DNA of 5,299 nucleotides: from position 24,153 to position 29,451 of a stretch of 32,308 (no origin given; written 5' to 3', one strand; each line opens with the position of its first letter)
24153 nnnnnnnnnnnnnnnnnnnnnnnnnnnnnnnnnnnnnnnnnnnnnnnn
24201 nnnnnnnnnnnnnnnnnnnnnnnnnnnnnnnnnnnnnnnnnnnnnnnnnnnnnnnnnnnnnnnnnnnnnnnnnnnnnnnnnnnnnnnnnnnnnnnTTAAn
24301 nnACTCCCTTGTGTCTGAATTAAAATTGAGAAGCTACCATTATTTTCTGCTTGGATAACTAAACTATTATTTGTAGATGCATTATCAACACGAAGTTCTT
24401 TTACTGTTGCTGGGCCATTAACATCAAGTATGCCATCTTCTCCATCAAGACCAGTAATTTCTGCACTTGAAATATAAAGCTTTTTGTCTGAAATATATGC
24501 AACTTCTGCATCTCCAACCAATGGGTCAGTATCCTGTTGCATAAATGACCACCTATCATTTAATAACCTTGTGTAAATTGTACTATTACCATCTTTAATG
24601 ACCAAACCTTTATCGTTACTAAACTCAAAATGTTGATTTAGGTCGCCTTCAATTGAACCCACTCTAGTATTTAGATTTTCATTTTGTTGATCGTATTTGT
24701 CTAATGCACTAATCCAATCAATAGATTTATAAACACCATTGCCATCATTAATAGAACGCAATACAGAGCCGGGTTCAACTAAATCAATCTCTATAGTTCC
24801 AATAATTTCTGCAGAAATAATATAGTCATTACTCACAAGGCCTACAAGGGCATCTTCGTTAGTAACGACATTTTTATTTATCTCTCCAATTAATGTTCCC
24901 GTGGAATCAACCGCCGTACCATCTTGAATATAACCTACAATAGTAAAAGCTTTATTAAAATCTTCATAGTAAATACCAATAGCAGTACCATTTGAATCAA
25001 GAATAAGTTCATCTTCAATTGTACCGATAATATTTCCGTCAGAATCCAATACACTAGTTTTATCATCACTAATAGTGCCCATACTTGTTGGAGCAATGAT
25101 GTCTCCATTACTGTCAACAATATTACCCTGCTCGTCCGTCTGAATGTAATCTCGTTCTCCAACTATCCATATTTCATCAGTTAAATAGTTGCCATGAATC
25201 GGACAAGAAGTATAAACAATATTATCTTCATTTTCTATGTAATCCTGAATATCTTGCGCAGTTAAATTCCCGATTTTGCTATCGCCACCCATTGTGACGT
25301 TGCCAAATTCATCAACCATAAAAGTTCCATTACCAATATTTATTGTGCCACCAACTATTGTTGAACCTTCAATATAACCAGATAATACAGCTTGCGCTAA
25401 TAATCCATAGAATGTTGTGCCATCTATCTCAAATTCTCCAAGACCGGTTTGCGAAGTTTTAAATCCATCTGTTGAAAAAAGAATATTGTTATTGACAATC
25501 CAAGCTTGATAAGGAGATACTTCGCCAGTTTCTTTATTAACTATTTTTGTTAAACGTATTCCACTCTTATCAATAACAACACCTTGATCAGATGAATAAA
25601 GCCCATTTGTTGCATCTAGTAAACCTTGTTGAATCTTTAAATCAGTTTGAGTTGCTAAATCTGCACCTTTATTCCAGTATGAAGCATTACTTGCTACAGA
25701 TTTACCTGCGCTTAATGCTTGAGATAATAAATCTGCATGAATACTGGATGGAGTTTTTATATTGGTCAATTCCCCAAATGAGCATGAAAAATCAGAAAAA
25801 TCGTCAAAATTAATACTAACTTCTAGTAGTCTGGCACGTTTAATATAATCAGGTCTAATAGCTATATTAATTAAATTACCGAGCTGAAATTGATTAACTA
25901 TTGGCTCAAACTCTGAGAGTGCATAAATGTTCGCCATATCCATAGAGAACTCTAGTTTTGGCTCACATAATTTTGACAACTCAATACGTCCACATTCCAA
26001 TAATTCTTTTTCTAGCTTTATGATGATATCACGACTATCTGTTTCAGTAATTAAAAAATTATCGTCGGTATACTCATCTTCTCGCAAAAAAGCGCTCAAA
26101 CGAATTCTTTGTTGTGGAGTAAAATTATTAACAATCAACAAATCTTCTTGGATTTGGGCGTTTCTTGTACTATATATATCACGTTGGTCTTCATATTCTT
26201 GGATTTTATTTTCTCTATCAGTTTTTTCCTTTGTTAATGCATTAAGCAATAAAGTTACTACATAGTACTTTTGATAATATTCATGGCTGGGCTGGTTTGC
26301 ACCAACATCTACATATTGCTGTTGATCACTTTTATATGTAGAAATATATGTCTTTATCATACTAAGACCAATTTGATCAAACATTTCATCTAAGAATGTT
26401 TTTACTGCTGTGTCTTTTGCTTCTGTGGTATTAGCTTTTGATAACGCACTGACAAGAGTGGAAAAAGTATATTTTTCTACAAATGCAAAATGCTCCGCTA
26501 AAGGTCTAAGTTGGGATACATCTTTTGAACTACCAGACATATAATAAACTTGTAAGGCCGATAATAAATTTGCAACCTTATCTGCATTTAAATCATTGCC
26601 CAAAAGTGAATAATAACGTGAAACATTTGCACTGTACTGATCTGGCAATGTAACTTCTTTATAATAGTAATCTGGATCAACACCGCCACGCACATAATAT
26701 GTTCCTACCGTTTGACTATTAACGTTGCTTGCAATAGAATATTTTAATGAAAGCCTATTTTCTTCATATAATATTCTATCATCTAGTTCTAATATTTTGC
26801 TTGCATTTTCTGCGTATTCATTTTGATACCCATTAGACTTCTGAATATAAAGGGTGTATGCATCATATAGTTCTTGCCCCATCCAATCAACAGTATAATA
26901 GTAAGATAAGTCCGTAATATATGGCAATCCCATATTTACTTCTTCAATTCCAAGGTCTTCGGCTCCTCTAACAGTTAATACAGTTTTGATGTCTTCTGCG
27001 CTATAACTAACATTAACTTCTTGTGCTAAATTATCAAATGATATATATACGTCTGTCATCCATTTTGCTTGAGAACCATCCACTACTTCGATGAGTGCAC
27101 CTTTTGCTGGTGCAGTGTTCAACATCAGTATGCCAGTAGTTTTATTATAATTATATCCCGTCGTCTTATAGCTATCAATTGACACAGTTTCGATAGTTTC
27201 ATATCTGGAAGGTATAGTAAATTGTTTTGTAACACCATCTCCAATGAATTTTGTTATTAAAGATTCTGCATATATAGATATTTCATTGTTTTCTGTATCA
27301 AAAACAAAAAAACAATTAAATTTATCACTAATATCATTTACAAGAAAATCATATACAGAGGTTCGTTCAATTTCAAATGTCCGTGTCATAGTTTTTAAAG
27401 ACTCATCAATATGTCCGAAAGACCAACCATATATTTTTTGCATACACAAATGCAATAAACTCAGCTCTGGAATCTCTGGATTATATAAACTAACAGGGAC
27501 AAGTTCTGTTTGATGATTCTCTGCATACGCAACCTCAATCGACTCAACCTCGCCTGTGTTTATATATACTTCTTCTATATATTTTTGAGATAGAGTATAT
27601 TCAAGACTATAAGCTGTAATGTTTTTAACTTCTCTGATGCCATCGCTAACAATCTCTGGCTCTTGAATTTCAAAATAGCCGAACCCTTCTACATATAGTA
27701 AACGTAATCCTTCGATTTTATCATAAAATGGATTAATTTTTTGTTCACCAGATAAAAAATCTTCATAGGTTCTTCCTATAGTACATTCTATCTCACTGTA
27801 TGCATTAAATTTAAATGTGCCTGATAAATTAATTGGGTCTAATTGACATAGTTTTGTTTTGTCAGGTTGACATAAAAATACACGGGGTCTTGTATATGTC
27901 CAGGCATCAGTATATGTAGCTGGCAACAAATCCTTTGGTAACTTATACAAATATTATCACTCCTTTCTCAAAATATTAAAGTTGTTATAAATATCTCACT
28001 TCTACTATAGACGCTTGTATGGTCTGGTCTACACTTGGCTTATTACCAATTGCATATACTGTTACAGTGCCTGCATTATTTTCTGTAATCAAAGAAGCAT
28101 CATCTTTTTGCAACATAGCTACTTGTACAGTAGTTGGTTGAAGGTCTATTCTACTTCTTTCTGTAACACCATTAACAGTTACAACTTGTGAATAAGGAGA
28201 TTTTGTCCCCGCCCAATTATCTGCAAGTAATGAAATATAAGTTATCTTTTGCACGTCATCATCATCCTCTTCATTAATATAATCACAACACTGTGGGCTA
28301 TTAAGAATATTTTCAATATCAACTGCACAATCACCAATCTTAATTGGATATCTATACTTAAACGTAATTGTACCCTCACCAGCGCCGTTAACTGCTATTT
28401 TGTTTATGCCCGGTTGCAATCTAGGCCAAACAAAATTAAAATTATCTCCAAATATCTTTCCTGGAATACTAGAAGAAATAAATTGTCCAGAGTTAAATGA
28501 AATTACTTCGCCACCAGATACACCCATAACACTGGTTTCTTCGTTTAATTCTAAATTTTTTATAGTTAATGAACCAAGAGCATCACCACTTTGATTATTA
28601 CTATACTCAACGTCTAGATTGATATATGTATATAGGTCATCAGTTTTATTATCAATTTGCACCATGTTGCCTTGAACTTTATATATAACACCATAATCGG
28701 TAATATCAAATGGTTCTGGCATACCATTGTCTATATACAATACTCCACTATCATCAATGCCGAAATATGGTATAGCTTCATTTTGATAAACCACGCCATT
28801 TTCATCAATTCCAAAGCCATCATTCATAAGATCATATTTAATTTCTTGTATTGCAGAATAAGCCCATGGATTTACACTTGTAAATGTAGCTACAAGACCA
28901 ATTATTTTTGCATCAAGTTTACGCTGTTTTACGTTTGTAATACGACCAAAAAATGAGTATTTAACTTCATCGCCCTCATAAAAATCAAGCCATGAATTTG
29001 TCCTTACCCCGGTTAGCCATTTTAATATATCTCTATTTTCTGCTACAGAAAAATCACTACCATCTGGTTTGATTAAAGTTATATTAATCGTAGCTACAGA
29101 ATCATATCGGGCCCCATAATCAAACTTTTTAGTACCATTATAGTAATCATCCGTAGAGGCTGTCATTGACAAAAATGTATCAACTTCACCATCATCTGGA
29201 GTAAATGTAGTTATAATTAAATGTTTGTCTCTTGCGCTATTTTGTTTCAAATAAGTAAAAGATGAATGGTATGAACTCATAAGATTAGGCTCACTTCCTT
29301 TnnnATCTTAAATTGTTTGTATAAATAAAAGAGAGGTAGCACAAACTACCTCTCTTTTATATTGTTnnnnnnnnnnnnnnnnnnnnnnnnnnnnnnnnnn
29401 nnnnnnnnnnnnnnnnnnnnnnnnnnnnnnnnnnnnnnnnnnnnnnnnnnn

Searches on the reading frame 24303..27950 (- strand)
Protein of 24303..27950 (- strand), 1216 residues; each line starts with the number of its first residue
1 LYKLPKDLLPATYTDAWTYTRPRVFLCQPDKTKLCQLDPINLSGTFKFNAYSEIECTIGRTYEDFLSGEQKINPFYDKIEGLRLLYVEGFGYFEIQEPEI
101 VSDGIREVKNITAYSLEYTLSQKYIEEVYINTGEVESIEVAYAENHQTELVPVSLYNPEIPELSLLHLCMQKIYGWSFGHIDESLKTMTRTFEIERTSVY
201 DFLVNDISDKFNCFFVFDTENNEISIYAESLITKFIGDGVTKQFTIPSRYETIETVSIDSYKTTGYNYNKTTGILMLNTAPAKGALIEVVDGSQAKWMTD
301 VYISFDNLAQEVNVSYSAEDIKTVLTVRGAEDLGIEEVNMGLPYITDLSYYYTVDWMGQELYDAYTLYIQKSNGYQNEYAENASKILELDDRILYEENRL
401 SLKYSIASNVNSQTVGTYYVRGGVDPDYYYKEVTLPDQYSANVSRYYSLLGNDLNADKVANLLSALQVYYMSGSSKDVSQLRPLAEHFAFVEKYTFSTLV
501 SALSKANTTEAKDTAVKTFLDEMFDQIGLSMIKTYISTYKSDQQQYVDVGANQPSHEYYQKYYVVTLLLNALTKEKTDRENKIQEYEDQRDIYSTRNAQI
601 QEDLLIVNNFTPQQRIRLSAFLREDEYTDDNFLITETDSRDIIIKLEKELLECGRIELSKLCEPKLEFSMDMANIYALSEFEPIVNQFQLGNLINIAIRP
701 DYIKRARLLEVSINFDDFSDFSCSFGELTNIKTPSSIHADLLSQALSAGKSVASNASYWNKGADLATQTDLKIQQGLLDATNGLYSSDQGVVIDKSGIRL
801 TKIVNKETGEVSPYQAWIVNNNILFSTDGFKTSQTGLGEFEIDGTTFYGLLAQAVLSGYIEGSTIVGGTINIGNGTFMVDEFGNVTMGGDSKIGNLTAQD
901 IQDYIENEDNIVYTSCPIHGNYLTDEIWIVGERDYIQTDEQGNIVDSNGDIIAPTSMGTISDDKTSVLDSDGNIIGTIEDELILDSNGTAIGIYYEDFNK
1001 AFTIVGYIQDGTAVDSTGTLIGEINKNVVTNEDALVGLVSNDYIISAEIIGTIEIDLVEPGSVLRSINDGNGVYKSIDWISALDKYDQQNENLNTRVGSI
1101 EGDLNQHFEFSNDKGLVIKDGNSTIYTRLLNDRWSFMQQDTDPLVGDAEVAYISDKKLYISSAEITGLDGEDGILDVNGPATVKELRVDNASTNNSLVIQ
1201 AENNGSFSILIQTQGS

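Call 7: search_protein_families(library=pfam, proteins=[window:24303-27950:-], max_evalue=0.01)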
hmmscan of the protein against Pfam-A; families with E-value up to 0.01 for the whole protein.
window:24303-27950:- (1216 aa): 2 families
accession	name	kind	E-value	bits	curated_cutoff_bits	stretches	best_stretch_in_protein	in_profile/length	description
PF21785.3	Bflower_2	-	2.6e-05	24.5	38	0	955-994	26-63/112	5-fold beta-flower protein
PF21784.3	Bflower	-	0.00015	22.5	25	0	935-993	13-62/116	4-fold beta flower protein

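Call 94: find_homologous_proteins(query=window:24303-27950:-, max_evalue=1e-50)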
Query window:24303-27950:- (1216 aa): 968 proteins with E <= 1e-50 among 8000 candidates; the best 120 are listed.
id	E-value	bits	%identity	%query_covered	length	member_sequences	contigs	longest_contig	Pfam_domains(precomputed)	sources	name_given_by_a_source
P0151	0.0e+0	2713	100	100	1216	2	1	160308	-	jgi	jgi:hypothetical protein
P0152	0.0e+0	2143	79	100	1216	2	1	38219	-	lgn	-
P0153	0.0e+0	1920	76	92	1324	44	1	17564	PF13884.12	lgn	-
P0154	0.0e+0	1768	66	100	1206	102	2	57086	PF26674.1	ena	-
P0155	0.0e+0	1707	64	100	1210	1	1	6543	-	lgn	-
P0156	0.0e+0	1658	62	100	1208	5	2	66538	-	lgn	-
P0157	0.0e+0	1644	61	100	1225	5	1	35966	-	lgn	-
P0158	0.0e+0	1643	64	97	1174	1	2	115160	-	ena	-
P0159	0.0e+0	1326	66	74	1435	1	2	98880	-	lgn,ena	-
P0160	0.0e+0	1304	64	75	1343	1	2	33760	PF13884.12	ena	-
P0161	0.0e+0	1303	61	82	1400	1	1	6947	-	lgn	-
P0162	0.0e+0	1292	66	74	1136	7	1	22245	-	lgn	-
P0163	0.0e+0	1278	65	73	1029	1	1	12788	PF21939.2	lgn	-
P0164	0.0e+0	1273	60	82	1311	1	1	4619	PF13884.12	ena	-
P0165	0.0e+0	1269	64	74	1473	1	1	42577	-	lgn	-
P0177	0.0e+0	1209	59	78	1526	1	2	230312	-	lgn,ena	-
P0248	0.0e+0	1162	58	74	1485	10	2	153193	-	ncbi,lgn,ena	-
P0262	0.0e+0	1154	59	73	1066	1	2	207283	-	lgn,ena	-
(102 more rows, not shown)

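Call 95: list_cluster_members(proteins=[P0248, P0177, P0262])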
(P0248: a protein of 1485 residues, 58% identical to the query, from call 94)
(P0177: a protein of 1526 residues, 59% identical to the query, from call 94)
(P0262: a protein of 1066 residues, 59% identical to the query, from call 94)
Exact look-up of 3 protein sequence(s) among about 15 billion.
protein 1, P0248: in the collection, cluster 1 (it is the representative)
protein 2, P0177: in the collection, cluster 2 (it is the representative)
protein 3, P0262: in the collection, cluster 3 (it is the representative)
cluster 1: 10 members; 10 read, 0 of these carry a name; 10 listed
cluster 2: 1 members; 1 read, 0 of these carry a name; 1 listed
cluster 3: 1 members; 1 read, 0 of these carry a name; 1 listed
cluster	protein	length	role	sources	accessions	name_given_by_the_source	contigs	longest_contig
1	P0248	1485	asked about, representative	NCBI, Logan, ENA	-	-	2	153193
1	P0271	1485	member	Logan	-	-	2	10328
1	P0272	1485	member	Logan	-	-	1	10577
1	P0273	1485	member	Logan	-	-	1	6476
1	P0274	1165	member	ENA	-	-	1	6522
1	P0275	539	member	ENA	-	-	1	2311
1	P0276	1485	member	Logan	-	-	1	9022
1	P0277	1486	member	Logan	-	-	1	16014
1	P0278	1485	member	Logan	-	-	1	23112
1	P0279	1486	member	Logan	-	-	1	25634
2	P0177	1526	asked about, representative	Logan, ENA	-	-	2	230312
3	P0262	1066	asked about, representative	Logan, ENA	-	-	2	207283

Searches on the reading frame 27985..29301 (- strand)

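Call 47: search_protein_families(library=pfam, proteins=[window:27985-29301:-], max_evalue=0.001)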
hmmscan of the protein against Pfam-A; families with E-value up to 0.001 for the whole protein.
window:27985-29301:- (438 aa): 2 families
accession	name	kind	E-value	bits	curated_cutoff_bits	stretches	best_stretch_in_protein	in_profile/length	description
PF20753.2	DUF6558_C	-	8.5e-12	45.8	24.4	1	212-316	17-119/119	Phage tail C-terminal domain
PF20195.4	DUF6558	-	9.9e-11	42.3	24.1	1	21-141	11-137/140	Phage tail protein N-terminal domain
